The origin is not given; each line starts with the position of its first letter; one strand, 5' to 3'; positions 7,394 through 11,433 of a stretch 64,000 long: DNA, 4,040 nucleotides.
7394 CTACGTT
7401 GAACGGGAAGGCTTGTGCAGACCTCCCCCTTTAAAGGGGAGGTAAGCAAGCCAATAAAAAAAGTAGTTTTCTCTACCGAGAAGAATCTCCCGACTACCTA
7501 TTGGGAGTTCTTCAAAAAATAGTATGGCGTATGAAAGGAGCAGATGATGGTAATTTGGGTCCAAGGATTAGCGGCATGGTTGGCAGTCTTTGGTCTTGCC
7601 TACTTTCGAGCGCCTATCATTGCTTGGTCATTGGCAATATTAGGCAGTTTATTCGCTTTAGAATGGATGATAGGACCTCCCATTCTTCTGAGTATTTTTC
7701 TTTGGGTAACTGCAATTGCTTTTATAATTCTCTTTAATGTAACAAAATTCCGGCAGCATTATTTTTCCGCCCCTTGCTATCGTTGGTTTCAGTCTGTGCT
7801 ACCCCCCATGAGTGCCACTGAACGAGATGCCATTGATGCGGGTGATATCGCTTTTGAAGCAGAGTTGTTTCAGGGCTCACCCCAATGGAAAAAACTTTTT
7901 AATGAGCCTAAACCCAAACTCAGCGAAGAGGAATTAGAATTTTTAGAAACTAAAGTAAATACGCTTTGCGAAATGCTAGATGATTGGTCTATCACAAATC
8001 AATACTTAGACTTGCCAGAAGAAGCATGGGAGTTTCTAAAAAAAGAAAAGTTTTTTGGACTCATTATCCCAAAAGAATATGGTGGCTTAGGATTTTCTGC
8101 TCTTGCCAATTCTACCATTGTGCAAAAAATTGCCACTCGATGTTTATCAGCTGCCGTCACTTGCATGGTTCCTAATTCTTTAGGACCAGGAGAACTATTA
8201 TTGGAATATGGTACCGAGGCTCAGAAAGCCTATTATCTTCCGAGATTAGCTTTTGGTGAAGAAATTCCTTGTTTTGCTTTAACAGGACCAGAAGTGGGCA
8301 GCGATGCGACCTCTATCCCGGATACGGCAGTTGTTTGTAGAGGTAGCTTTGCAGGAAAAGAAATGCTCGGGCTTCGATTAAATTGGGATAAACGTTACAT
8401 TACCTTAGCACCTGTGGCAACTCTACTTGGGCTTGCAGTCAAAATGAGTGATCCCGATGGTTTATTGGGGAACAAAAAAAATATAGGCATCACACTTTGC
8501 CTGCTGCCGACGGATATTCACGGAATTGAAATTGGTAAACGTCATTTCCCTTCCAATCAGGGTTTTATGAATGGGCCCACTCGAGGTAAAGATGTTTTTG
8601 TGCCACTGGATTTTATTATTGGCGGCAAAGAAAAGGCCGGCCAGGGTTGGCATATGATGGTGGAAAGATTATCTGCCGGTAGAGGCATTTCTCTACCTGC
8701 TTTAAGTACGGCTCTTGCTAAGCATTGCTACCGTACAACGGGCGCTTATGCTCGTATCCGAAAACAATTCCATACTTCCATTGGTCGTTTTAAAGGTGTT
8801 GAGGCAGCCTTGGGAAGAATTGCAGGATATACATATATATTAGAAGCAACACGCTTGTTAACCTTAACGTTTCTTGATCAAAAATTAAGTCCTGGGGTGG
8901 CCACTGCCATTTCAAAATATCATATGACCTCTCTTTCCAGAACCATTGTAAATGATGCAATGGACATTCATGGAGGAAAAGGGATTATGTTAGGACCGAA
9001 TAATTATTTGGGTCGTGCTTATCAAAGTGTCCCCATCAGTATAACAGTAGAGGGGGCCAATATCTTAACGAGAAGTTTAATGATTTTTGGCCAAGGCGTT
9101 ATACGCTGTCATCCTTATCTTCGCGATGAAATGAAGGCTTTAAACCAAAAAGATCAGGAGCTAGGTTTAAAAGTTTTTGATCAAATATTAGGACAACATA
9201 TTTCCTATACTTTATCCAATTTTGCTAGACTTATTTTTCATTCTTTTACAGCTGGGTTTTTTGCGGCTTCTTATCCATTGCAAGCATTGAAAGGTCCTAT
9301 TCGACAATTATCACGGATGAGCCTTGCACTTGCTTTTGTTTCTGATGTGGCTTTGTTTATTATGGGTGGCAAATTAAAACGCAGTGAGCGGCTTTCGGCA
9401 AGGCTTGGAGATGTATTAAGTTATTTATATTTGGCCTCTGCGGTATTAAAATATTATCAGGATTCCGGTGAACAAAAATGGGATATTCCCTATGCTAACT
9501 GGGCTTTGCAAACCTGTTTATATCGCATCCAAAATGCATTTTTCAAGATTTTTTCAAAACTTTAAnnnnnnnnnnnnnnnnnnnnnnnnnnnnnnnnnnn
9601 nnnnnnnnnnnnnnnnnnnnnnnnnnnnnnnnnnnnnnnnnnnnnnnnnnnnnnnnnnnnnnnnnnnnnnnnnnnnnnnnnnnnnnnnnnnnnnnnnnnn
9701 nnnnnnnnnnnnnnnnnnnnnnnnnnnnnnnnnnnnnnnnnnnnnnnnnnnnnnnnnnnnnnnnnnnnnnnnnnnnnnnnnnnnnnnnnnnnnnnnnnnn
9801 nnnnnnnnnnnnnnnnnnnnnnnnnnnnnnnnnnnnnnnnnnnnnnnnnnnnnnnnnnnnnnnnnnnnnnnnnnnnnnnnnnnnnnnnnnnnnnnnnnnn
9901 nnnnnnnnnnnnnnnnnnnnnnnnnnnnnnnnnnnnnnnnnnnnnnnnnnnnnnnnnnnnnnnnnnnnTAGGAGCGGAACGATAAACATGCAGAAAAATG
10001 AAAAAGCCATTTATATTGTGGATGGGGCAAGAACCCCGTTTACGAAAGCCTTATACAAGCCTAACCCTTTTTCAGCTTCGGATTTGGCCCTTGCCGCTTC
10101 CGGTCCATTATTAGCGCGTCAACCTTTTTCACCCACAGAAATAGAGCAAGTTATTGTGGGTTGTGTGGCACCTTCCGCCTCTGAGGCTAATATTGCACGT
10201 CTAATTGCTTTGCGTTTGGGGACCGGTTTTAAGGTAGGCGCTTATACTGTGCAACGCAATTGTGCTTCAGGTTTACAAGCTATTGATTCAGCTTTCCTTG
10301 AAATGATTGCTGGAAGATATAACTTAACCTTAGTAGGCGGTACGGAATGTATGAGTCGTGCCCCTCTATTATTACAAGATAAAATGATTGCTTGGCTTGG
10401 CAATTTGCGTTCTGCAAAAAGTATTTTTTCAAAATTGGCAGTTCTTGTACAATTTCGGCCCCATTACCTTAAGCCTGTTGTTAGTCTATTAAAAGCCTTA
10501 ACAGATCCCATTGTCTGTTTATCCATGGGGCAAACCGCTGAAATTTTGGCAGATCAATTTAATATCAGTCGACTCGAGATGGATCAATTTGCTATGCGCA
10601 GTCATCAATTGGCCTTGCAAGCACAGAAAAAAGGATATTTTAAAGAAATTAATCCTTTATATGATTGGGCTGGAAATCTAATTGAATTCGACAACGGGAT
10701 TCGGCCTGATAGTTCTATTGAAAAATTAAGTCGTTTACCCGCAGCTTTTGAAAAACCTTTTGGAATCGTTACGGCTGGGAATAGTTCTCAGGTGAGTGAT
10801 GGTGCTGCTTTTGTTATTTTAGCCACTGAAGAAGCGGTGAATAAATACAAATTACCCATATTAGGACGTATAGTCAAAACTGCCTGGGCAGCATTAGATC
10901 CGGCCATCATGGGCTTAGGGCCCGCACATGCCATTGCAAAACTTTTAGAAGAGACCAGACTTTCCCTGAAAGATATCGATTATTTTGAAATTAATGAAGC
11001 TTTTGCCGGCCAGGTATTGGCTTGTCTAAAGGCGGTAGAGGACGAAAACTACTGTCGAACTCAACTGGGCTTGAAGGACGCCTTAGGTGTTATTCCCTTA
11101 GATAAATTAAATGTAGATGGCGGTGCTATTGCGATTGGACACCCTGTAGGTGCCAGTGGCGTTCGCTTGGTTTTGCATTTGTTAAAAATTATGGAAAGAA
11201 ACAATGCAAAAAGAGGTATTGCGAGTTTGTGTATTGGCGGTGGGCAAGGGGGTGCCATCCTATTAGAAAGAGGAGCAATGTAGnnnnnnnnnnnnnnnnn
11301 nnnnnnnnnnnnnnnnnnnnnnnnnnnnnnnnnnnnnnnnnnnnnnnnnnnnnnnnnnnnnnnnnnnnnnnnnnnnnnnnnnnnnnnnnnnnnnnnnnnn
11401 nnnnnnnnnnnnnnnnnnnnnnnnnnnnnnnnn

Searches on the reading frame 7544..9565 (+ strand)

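Call 51: search_protein_families(library=ncbifam, proteins=[window:7544-9565:+], max_evalue=0.00001)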
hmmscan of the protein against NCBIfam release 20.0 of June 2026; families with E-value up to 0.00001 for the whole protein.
window:7544-9565:+ (673 aa): 16 families
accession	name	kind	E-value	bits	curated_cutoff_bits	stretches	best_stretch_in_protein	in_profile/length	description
NF009586.0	PRK13026.1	subfamily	9.3e-302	1003.1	608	1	51-670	3-622/777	acyl-CoA dehydrogenase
NF007000.1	PRK09463.1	subfamily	6.5e-285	947.1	600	1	85-671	2-588/726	acyl-CoA dehydrogenase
NF038187.1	FadE_coli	exception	5.6e-267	888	1300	1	14-670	10-662/816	acyl-CoA dehydrogenase FadE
NF042972.1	AcrlCoAredClosAcrC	equivalog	1.3e-32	112.9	640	1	119-504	5-363/378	acryloyl-CoA reductase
NF045652.1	ProlPCPDhRedW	equivalog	4.1e-26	91.7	650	1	161-491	36-350/376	L-prolyl-[peptidyl-carrier protein] dehydrogenase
NF042439.1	SulpropCoADesulf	equivalog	2.7e-25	88.9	600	1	157-496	25-349/379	3-sulfinopropanoyl-CoA desulfinase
NF045552.1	GlutCoADH_Des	equivalog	6.7e-25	88.1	470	1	141-513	24-375/387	glutaryl-CoA dehydrogenase Acd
NF058590.1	AcCoDHFadEBacil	equivalog_domain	1.1e-24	87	600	1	164-585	58-474/586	acyl-CoA dehydrogenase FadE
NF053553.1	prodigi_MBC_PigA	equivalog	1.8e-21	76.7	500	1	126-482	5-346/381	prodigiosin MBC biosynthesis dehydrogenase PigA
TIGR03207.1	cyc_hxne_CoA_dh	equivalog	1.2e-13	50.6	575.35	1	170-484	46-341/372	cyclohexanecarboxyl-CoA dehydrogenase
NF008997.0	PRK12341.1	equivalog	1e-12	47.8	537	1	153-480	34-341/382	acyl-CoA dehydrogenase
NF052270.1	Staph_DH_FadE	equivalog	9.9e-12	44.3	600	0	125-292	20-183/400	acyl-CoA dehydrogenase FadE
NF043006.1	CyhCrbnylCoADH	equivalog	3.1e-11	42.9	650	1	165-511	44-369/380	cyclohexane-1-carbonyl-CoA dehydrogenase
TIGR03203.1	pimD_small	equivalog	3.6e-08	32.9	652.7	1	159-482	40-343/378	pimeloyl-CoA dehydrogenase small subunit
TIGR03204.1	pimC_large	equivalog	5.5e-08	32.1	623.85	1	162-364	46-231/395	pimeloyl-CoA dehydrogenase large subunit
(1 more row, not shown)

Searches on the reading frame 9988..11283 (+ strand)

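Call 51: search_protein_families(library=ncbifam, proteins=[window:9988-11283:+], max_evalue=0.00001)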
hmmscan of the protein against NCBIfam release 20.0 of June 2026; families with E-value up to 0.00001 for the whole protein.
window:9988-11283:+ (431 aa): 38 families (the best 25 are shown)
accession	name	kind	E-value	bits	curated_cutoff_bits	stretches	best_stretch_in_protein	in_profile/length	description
NF006030.0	PRK08170.1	equivalog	2e-196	652.9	593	1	3-428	7-432/434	acetyl-CoA C-acetyltransferase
TIGR01930.1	AcCoA-C-Actrans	subfamily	8.6e-125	416.6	240.55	1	10-427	1-385/385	acetyl-CoA C-acyltransferase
NF006516.0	PRK08963.1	equivalog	1e-95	321.1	560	1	3-428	10-435/436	acetyl-CoA C-acyltransferase FadI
NF006740.0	PRK09268.1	equivalog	5.3e-93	312.3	539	1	2-428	7-431/431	acetyl-CoA C-acetyltransferase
TIGR02430.1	pcaF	equivalog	1.9e-82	277.5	597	1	7-428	2-399/400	3-oxoadipyl-CoA thiolase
NF005033.0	PRK06445.1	equivalog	4.2e-82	276.4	511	1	6-428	3-394/395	acetyl-CoA C-acetyltransferase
NF006551.0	PRK09050.1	subfamily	4.7e-81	272.9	605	1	7-428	3-400/401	3-oxoadipyl-CoA thiolase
NF006510.0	PRK08947.1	equivalog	2.9e-80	270.1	519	2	179-428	146-386/387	acetyl-CoA C-acyltransferase FadA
NF004853.0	PRK06205.1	subfamily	9.5e-79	265.3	551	2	180-428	161-402/404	acetyl-CoA C-acetyltransferase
NF006552.0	PRK09051.1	subfamily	2.5e-78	264.1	565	1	5-428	3-394/395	beta-ketothiolase BktB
NF005890.0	PRK07851.1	equivalog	2.5e-78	263.8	580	1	10-428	6-404/406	acetyl-CoA C-acetyltransferase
TIGR02446.1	FadI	equivalog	2.4e-77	260.8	711.55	1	5-427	6-428/430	acetyl-CoA C-acyltransferase FadI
NF006553.0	PRK09052.1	equivalog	3.5e-76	256.8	567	2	176-428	150-398/399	acetyl-CoA C-acyltransferase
NF006001.0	PRK08131.1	equivalog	4.7e-74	249.7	622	1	8-428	4-399/401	3-oxoadipyl-CoA thiolase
NF042967.1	AcCoAtase_PhaA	equivalog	2.7e-73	247.4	740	1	7-428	3-395/396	acetyl-CoA acetyltransferase PhaA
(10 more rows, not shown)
